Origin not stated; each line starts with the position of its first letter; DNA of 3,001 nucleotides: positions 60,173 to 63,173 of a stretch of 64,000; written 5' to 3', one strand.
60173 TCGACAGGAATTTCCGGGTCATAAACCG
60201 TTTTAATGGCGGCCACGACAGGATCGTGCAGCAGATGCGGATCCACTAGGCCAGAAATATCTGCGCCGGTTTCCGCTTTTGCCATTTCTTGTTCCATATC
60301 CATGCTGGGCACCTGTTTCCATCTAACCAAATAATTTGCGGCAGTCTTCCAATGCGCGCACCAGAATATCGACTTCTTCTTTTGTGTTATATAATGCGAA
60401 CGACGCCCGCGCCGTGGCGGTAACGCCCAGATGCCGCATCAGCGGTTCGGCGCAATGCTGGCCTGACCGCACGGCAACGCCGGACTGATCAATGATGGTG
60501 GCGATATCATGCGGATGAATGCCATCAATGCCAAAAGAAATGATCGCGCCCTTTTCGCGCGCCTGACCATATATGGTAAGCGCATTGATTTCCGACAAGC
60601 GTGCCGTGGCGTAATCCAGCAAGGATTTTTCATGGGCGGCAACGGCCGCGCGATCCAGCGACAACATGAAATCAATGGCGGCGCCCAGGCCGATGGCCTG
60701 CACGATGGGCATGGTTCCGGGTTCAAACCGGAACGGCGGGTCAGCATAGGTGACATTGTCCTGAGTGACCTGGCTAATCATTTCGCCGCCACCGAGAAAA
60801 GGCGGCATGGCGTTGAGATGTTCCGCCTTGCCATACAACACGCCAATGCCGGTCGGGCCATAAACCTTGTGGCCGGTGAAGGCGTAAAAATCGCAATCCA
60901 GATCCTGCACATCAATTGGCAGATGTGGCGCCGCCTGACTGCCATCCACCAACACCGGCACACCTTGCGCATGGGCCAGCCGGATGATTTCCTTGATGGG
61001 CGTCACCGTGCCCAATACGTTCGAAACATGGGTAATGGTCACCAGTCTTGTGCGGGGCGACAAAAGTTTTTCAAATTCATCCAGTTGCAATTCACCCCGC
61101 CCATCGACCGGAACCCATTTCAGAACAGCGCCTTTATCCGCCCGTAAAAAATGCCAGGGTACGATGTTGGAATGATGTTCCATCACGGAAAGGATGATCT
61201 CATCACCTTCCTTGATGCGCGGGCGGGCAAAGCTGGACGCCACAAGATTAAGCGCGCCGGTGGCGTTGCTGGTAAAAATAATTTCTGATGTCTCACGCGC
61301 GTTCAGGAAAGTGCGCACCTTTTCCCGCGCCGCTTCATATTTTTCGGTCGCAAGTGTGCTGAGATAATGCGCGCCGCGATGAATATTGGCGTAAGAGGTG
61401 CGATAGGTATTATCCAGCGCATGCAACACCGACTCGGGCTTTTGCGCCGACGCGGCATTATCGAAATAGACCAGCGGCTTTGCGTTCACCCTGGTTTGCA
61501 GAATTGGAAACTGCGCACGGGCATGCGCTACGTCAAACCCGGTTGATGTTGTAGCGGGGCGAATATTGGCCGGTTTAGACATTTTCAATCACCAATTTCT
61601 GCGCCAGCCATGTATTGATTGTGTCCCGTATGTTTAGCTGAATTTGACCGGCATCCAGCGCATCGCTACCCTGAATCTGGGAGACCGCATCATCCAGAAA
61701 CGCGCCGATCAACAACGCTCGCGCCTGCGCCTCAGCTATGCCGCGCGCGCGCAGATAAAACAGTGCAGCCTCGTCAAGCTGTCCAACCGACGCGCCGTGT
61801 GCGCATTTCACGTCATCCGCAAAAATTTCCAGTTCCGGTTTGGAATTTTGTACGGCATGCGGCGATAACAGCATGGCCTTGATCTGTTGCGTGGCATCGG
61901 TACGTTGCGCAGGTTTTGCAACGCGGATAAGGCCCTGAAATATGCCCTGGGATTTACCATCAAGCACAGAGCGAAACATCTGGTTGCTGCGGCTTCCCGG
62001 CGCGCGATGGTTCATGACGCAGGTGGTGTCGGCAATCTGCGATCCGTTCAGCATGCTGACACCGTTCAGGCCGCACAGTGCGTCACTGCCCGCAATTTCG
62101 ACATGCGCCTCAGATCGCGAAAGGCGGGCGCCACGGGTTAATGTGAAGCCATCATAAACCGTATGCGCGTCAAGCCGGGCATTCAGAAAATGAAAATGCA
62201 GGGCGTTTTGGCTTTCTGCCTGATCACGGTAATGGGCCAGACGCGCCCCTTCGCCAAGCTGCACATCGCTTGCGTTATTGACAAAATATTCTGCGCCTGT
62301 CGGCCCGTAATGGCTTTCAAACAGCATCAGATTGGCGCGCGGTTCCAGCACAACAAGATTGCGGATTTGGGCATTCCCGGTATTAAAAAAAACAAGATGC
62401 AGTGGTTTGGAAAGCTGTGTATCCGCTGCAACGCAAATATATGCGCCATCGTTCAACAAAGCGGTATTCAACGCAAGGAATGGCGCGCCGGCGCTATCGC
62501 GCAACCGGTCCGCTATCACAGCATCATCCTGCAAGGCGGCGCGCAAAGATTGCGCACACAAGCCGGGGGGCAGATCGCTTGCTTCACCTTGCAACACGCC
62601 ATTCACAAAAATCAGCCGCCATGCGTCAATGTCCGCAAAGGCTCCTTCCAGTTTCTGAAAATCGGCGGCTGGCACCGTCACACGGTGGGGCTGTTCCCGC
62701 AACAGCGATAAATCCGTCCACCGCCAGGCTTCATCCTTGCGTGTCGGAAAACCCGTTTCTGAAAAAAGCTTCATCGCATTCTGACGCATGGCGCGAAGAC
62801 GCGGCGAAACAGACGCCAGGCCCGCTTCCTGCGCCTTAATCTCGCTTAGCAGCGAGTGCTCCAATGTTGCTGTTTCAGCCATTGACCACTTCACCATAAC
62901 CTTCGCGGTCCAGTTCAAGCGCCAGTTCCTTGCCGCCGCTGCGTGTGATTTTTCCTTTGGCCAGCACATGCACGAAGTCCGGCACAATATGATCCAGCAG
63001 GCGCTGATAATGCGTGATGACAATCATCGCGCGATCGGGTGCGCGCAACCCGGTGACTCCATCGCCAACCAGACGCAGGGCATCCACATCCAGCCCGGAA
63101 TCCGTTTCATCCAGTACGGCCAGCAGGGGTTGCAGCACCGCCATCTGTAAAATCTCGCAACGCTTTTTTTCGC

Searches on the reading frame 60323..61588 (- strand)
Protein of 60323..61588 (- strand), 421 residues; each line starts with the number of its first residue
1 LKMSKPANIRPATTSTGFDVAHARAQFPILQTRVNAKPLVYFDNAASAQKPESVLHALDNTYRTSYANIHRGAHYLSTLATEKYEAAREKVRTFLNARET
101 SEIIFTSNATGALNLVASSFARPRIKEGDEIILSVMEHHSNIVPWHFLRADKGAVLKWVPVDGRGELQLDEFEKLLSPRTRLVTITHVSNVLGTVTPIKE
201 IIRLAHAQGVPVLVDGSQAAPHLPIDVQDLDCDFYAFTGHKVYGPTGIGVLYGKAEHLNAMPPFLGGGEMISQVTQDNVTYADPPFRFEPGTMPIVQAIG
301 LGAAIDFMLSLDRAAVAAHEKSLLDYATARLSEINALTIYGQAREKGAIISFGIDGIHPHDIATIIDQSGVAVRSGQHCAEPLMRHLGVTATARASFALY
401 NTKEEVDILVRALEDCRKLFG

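Call 45: search_protein_families(library=pfam, proteins=[window:60323-61588:-], max_evalue=0.01)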
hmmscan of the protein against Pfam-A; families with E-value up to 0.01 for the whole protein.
window:60323-61588:- (421 aa): 6 families
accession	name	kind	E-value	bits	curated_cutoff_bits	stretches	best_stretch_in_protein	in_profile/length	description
PF00266.25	Aminotran_5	-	6e-146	486.6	21.5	1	40-409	1-371/371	Aminotransferase class-V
PF01053.26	Cys_Met_Meta_PP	-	8.6e-07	28.3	27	1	126-223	89-181/381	Cys/Met metabolism PLP-dependent enzyme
PF00155.27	Aminotran_1_2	-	7.8e-06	25.8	19.7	1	60-215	28-185/361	Aminotransferase class I and II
PF01041.23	DegT_DnrJ_EryC1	-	1.3e-05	25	19.8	1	98-220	37-150/360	DegT/DnrJ/EryC1/StrS aminotransferase family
PF01212.27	Beta_elim_lyase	-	0.0001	22.2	27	1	99-220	46-176/288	Beta-eliminating lyase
PF18967.5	PycTM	-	0.0054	17.5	27.2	0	24-95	29-105/107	Pycsar effector protein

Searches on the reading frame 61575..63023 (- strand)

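Call 45: search_protein_families(library=pfam, proteins=[window:61575-63023:-], max_evalue=0.01)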
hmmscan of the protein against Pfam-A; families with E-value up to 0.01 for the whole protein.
window:61575-63023:- (482 aa): 2 families
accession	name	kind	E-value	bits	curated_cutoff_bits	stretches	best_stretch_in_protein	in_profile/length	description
PF01458.23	SUFBD_core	-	2.7e-67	227.1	27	1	218-442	10-232/232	SUF system FeS cluster assembly, SufBD core domain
PF19295.5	SufBD_N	-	1.7e-12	47.8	23.5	1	71-209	21-171/172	SufBD protein N-terminal region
